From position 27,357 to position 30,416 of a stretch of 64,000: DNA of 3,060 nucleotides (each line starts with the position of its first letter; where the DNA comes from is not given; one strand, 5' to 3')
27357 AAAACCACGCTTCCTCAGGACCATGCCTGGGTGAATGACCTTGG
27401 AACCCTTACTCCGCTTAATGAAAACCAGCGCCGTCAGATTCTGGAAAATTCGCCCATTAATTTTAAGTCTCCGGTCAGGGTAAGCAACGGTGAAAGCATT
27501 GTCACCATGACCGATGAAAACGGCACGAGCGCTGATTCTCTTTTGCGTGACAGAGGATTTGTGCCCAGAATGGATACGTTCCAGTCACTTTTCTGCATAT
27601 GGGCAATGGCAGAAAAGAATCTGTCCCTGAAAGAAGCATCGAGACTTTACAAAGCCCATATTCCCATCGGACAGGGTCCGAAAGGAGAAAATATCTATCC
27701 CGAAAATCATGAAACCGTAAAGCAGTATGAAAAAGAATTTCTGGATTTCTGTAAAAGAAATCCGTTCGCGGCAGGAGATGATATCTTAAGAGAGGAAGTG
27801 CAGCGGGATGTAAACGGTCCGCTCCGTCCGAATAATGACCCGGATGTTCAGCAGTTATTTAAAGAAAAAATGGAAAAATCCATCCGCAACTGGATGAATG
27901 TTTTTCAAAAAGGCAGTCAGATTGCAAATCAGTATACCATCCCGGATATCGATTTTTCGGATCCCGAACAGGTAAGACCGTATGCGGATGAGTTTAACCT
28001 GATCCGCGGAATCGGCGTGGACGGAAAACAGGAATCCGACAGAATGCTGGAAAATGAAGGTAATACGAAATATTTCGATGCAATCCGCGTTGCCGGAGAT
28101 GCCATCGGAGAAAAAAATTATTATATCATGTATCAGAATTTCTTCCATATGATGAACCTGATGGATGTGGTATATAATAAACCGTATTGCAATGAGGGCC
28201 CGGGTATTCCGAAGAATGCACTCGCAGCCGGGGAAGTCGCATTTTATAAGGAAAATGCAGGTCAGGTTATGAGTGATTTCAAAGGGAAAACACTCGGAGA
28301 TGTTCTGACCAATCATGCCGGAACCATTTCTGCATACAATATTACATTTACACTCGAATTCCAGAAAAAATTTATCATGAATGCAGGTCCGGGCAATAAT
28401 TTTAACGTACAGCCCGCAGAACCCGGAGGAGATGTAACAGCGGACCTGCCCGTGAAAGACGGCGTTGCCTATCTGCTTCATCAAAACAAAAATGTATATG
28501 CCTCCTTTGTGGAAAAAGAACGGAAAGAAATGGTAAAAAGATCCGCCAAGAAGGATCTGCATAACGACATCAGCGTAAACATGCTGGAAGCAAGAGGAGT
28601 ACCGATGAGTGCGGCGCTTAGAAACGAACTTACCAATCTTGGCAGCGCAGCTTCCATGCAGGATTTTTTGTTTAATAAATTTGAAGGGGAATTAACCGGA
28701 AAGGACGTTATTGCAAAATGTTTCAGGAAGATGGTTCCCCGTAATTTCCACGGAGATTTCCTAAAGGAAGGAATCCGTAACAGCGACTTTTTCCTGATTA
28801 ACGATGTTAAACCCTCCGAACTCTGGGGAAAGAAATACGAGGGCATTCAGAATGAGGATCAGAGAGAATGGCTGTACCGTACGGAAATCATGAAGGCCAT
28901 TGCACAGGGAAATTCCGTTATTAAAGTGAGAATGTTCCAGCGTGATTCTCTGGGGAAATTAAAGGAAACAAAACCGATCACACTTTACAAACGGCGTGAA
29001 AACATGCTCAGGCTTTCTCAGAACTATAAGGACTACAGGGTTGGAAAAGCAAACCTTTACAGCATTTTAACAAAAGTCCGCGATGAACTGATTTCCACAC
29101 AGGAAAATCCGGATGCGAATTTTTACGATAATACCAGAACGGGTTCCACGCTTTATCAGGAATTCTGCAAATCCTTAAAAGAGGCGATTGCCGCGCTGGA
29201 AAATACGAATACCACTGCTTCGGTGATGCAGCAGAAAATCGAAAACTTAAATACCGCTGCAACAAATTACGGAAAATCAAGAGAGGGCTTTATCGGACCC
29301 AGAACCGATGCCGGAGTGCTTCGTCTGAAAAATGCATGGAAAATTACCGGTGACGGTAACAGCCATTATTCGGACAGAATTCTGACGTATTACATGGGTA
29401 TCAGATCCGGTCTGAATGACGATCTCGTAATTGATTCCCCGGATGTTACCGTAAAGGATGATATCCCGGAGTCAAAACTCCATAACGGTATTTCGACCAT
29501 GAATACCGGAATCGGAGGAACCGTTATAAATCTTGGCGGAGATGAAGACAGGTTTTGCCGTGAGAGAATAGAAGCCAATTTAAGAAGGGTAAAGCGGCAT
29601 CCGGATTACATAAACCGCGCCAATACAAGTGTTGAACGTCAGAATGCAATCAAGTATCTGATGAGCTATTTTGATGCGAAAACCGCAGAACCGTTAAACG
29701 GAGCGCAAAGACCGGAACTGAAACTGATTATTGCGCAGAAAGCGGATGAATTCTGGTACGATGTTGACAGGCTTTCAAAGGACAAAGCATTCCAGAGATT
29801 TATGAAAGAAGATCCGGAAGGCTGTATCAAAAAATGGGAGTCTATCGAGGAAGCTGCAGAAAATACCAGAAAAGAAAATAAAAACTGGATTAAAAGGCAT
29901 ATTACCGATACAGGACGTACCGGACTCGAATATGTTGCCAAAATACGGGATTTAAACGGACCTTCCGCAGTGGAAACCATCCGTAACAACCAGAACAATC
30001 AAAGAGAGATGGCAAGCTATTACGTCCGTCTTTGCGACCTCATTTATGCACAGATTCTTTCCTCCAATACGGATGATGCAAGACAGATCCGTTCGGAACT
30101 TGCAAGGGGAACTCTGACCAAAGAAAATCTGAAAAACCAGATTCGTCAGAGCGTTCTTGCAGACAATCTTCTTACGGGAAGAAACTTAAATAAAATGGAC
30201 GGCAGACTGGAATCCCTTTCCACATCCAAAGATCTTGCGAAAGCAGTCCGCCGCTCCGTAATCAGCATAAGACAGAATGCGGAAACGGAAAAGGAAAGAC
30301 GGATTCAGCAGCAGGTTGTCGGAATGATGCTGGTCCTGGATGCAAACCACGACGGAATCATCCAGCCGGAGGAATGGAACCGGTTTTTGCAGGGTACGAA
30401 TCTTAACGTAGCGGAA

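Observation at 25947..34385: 2812-aa orphan giant protein between glgA and rqcH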

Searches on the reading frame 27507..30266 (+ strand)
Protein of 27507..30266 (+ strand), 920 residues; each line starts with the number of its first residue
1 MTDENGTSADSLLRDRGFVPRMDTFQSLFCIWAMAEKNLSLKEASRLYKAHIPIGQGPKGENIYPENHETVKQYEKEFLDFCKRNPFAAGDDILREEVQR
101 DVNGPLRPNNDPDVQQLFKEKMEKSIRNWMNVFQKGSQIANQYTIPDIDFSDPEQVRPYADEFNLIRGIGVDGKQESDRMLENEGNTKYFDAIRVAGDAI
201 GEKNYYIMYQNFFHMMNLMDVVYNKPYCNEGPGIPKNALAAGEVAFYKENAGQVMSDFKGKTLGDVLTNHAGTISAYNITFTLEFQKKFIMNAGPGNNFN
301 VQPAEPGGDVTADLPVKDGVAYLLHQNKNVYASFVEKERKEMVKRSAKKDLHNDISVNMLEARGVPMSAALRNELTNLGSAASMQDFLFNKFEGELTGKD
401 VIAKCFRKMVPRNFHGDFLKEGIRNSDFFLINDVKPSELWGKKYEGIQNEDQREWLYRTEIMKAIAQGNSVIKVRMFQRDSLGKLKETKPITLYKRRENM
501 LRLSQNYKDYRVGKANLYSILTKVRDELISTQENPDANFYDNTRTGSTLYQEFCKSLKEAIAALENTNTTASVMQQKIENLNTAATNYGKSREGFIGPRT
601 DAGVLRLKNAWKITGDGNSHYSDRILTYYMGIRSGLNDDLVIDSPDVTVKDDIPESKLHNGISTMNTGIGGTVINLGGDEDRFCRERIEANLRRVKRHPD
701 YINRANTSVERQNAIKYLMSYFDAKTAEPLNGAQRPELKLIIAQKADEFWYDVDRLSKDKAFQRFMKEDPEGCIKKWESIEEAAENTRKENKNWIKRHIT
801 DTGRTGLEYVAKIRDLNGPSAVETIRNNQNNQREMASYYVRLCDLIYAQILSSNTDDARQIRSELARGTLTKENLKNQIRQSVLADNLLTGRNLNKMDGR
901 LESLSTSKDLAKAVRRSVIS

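Call 50: search_protein_representatives(alignment_id=A2)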
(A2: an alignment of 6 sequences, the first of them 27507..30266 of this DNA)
Query: 6 sequences, 893 profile positions. Proteins with E-value up to 0.001 (for the whole library): 192; up to 1e-10: 150; up to 1e-30: 85. The best 150 are listed.
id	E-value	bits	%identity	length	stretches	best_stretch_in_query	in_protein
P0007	0.0e+00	1838.3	-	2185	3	2-892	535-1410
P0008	0.0e+00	1152.8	-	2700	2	2-892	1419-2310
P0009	1.7e-241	820.6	-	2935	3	8-890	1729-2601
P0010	1.9e-238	810.4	-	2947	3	20-858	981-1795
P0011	3.0e-238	809.8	-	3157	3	9-891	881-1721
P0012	3.3e-237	806.3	-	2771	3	8-892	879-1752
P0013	3.0e-233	793.2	-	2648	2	4-892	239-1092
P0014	1.4e-231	787.7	-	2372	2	4-891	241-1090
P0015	4.6e-227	772.8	-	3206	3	18-891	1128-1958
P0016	4.7e-224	762.8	-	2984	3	4-891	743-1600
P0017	1.7e-223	760.9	-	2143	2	26-889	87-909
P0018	2.3e-217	740.7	-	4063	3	4-891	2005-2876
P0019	5.2e-217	739.5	-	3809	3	4-891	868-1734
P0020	3.2e-202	690.5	-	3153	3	8-891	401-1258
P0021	1.7e-198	678.3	-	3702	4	11-853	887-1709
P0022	7.9e-196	669.4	-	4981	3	5-892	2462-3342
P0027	4.7e-130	451.8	-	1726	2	8-892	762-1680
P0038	8.1e-74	265.7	-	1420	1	60-779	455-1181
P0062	7.9e-51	189.6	-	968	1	8-773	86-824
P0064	2.9e-50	187.8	-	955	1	72-796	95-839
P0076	1.6e-41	158.9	-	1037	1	5-758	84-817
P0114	3.7e-22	94.7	-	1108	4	478-761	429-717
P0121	3.5e-20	88.2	-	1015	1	490-773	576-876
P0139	1.8e-16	75.9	-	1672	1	473-773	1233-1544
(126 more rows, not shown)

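Call 53: search_protein_families(library=pfam, alignment_id=A3, max_evalue=0.001)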
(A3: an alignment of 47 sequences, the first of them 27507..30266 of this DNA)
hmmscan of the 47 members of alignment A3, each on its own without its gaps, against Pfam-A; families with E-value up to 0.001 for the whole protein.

A. member 1, window:27507-30266:+ (920 aa): 0 families

B. families by the number of members that match (of 47 scanned): 1 family
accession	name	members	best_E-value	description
PF05816.16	TelA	1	5.1e-05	Toxic anion resistance protein (TelA)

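Call 54: list_cluster_members(proteins=[P0022, P0018, P0009, P0027, P0038, P0062, P0064, P0076, P0121, P0114])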
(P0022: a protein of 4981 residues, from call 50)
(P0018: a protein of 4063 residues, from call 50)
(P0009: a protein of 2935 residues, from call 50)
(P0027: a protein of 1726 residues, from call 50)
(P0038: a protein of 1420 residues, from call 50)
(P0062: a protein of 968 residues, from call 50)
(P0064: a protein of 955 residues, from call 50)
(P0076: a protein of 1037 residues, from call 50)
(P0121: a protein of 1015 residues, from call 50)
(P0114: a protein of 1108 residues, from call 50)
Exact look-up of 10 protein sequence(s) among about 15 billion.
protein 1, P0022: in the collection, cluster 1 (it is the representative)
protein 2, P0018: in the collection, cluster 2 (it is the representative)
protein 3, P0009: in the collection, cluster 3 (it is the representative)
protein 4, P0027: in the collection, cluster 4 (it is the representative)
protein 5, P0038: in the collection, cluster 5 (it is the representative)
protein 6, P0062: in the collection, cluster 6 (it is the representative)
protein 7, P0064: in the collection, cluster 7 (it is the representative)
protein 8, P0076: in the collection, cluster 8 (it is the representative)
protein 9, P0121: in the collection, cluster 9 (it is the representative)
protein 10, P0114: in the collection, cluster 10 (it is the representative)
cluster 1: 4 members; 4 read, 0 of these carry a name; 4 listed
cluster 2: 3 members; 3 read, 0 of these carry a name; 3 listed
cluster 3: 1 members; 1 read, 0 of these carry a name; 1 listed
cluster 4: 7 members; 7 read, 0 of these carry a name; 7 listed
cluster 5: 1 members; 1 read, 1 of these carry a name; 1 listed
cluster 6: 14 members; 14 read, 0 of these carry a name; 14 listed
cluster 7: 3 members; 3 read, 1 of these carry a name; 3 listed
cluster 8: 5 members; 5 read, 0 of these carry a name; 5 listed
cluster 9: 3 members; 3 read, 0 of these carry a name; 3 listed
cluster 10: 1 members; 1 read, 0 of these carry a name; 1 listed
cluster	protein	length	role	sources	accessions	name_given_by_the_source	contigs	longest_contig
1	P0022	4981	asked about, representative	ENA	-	-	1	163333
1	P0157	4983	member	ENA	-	-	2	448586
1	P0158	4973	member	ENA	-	-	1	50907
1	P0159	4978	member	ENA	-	-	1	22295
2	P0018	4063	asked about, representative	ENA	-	-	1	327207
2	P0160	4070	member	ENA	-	-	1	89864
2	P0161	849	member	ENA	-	-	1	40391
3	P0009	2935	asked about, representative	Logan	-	-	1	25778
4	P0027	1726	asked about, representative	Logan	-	-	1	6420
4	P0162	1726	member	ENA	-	-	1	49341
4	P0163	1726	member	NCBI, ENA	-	-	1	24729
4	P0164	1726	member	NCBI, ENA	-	-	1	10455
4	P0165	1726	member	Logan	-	-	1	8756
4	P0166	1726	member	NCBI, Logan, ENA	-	-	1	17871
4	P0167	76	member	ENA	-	-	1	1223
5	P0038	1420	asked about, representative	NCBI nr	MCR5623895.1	hypothetical protein [Lachnospiraceae bacterium]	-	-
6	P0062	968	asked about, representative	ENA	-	-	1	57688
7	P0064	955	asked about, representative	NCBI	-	-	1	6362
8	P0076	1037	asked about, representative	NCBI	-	-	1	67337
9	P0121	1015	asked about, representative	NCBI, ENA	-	-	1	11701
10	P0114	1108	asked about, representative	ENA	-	-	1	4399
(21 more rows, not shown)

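Call 56: find_encoding_contigs(protein=P0062, flank=8000, max_places=4)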
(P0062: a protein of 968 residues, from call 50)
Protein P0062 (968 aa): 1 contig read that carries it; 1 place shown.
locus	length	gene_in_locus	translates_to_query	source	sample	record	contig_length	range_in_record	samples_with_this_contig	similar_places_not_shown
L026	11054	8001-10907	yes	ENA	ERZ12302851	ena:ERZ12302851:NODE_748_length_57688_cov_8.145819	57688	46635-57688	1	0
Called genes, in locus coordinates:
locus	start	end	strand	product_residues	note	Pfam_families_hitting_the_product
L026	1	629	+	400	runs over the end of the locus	-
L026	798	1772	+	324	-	PF03193:RsgA_GTPase (faint), PF00009:GTP_EFTU, PF00350:Dynamin_N (faint), PF01926:MMR_HSR1, PF02421:FeoB_N, PF04548:AIG1 (weak), PF10662:PduV-EutP (faint), PF07650:KH_2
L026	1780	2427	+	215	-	PF11967:RecO_N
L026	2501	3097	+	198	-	-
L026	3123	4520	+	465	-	PF28494:GlyRS_ins_1 (weak), PF00587:tRNA-synt_2b, PF03129:HGTP_anticodon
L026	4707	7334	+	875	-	PF01326:PPDK_N, PF00391:PEP-utilizers, PF02896:PEP-utilizers_C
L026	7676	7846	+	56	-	-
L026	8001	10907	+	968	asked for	-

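Call 66: predict_structure(alignment_id=A3)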
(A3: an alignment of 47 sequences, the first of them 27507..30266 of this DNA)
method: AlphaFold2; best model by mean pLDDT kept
length: 920 residues; sequences in the alignment: 47
mean_pLDDT: 79.9   pTM: 0.67
mean pLDDT of the five models: 79.9, 77.3, 77.2, 76.0, 75.5
residues with pLDDT >= 90: 324; 70-90: 379; 50-70: 154; < 50: 63
segments of 3 or more residues with pLDDT < 50: 297-304, 308-312, 644-649, 668-678, 697-700, 703-706, 728-734, 736-743
pLDDT, mean of each block of 10 residues (from residue 1): 61 83 90 97 86 55 63 92 83 78 76 87 93 97 96 91 92 91 69 85 89 92 67 71 87 93 93 74 73 55 48 70 89 89 78 72 71 90 92 80 81 81 91 96 94 93 91 88 83 82 79 82 95 95 95 97 92 90 93 82 93 68 67 65 48 75 58 47 55 49 53 65 52 44 56 75 84 82 92 90 86 84 90 92 93 89 92 93 87 65 58 85
secondary structure, 60 per line:
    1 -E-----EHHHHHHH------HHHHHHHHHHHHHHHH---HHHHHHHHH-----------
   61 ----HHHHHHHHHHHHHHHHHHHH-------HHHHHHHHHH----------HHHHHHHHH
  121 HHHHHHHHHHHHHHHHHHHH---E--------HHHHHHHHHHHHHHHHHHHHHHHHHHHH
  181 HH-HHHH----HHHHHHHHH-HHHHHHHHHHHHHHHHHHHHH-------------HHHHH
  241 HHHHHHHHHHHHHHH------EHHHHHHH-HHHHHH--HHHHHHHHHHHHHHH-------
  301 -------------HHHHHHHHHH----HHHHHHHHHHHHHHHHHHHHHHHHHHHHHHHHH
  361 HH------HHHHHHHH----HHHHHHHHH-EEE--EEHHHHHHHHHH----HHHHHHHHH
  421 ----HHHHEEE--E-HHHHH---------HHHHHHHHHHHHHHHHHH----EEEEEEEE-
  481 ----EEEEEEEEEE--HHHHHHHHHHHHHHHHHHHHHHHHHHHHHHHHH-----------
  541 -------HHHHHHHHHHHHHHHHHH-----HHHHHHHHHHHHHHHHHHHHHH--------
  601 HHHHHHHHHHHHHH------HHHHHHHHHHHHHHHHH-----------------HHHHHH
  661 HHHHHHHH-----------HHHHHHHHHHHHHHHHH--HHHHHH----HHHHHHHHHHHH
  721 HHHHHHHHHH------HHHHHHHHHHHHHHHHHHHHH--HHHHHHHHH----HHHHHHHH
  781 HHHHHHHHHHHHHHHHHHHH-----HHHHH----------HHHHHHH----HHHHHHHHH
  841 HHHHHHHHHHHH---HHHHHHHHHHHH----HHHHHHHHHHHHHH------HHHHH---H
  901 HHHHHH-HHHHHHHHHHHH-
elements in order (helices of 4 or more, strands of 3 or more residues): H9-15 H22-37 H41-49 H65-84 H92-101 H112-140 H153-182 H184-187 H192-200 H202-222 H236-255 H263-269 H271-276 H279-293 H314-323 H328-362 H369-376 H381-389 E391-393 H398-407 H412-420 H425-428 E429-431 H436-440 H450-467 E472-479 E485-494 H497-529 H548-565 H571-592 H601-614 H621-637 H655-668 H680-696 H699-704 H709-730 H737-757 H760-768 H773-800 H806-810 H821-827 H832-852 H856-867 H872-885 H892-896 H900-906 H908-919

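Call 68: fold_search(model_id=the predicted structure, library=pdb)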
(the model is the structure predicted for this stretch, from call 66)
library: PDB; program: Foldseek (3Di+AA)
matches with E <= 10: 136; with E <= 0.001: 0
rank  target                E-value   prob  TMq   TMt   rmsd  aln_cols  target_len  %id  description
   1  7wb4_E                7.7e-02  0.20  0.11  0.08  33.5      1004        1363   11  Cryo-EM structure of the NR subunit from X. laevis NPC (released 2022-03-02)
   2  9f0l                  5.2e-01  0.09  0.10  0.11  40.9      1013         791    8  Scalable protein design using hallucination in a relaxed sequence space (released 2024-10-16)
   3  7ktt                  5.2e-01  0.08  0.10  0.09  42.0       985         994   11  Cryogenic electron microscopy model of full-length human metavinculin (released 2021-01-27)
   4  8hmc_C                5.8e-01  0.08  0.08  0.10  28.4       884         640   11  base module state 1 of Tetrahymena IFT-A (released 2023-06-14)
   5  7mvw                  6.0e-01  0.05  0.08  0.07  39.1      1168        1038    9  Crystal structure of Chaetomium thermophilum Nup188 NTD (residues 1-1134) (released 2022-06-15)
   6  9hhl_e                6.2e-01  0.13  0.12  0.13  37.6       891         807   11  Structure of Dynein-Dynactin-NuMA-LIS1 (released 2025-12-03)
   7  7kzq_U                7.5e-01  0.06  0.09  0.08  32.2      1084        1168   10  Structure of the human Fanconi anaemia Core-ID complex (released 2021-03-10)
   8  7tdz_A                8.4e-01  0.07  0.11  0.09  29.9      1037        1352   10  Cryo-EM model of protomer of the cytoplasmic ring of the nuclear pore complex from Xenopus laevis (released 2022-06-22)
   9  8bh8_A                9.1e-01  0.11  0.11  0.16  20.1       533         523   10  Structure of Est1 from Candida Tropicalis in complex with TLC1 telomerase RNA fragment 444-456 (released 2023-11-08)
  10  7u1e_E                9.1e-01  0.06  0.09  0.07  46.5      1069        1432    9  CryoEM structure of the pancreatic ATP-sensitive potassium channel bound to ATP with Kir6.2-CTD in the down conformati (released 2022-08-31)
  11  8bx8_B                9.4e-01  0.06  0.09  0.03  40.1       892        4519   10  In situ outer dynein arm from Chlamydomonas reinhardtii in the post-power stroke state (released 2023-05-10)
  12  3ro2_A                9.8e-01  0.08  0.08  0.15  23.6       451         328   14  Structures of the LGN/NuMA complex (released 2012-03-07)
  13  6bfi_B                1.1e+00  0.04  0.09  0.09  46.6      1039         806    9  Vinculin homolog in a sponge (phylum Porifera) reveals vertebrate-like cell adhesions involved in early multicellular  (released 2018-06-13)
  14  9a0f_B1               1.2e+00  0.06  0.12  0.09  30.2      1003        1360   10  Integrative model of the wild type yeast nuclear pore complex (released 2020-08-28)
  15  5xut_A                1.5e+00  0.04  0.07  0.06  30.3       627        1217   11  Crystal structure of Lachnospiraceae bacterium ND2006 Cpf1 in complex with crRNA and target DNA (TCTA PAM) (released 2017-08-09)
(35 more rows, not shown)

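Call 71: fold_search(model_id=the predicted structure, library=viral)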
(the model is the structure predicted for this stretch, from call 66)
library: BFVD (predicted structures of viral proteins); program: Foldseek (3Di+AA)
matches with E <= 10: 215; with E <= 0.001: 0
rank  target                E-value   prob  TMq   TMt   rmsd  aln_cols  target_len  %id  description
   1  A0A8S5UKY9            7.6e-02  0.20  0.10  0.07  41.7       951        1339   11  Tail tape measure [Siphoviridae sp. ctICF6]
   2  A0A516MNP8            7.6e-02  0.18  0.11  0.09  40.7      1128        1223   11  (no name in the UniProt tables at hand)
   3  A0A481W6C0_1          1.1e-01  0.08  0.08  0.07  45.8       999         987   12  Tail tape measure protein [Fusobacterium phage Fnu1]
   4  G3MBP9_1              1.8e-01  0.15  0.12  0.09  34.8      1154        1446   11  Gp183 [Bacillus phage G]
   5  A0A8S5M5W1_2          1.8e-01  0.07  0.08  0.08  36.2      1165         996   10  Tail tape measure (Fragment) [Siphoviridae sp. ctQyg71]
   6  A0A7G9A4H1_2          2.2e-01  0.06  0.07  0.06  44.6      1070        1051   12  Tape measure domain protein [Bacteriophage sp.]
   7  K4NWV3                2.3e-01  0.07  0.07  0.07  41.6      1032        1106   10  Structural protein [Sulfolobales Mexican rod-shaped virus 1]
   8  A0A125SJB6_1          2.5e-01  0.08  0.09  0.08  58.5      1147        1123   10  (no name in the UniProt tables at hand)
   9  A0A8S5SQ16            2.5e-01  0.08  0.08  0.06  38.1      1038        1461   12  Uncharacterized protein [Siphoviridae sp. ctqSm5]
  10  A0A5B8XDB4            3.4e-01  0.09  0.10  0.08  33.2       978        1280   12  CP2475L [African swine fever virus]
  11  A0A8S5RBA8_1          3.4e-01  0.06  0.08  0.08  38.8      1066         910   11  Chromosome segregation ATPase [virus sp. ctmTa7]
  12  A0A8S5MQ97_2          3.5e-01  0.06  0.07  0.08  47.8       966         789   11  Tape measure domain protein [Siphoviridae sp. ctaLC6]
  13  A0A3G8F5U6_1          3.9e-01  0.05  0.07  0.07  40.5       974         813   10  (no name in the UniProt tables at hand)
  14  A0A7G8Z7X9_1          4.2e-01  0.07  0.09  0.08  45.6       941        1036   11  (no name in the UniProt tables at hand)
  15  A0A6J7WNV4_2          4.4e-01  0.13  0.12  0.13  41.2       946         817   10  Bacteriophage lambda, GpH, tail tape measure, C-terminal [uncultured Caudovirales phage]
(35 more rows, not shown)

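Call 87: search_solved_structures(query=A3, max_evalue=10)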
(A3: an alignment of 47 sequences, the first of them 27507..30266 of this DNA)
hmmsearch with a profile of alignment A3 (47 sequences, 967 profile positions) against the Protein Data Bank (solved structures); distinct sequences matched with E-value up to 10: 0.

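Call 105: search_protein_families(library=pfam, proteins=[P0022, P0139], max_evalue=0.01)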
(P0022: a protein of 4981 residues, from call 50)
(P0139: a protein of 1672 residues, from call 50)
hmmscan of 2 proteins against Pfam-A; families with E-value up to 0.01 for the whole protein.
P0022 (4981 aa): 0 families

P0139 (1672 aa): 0 families

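Call 111: find_related_loci(query=A2, collection=viral_contigs, flank=8000)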
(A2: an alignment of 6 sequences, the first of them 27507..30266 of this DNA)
Query A2 (920 aa) in viral_contigs; peptide patterns used: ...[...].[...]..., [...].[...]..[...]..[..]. (x = any residue, [..] = any of these).
7 stretches matched a pattern, but none encodes a relative of the query by tblastn (E <= 1e-3).
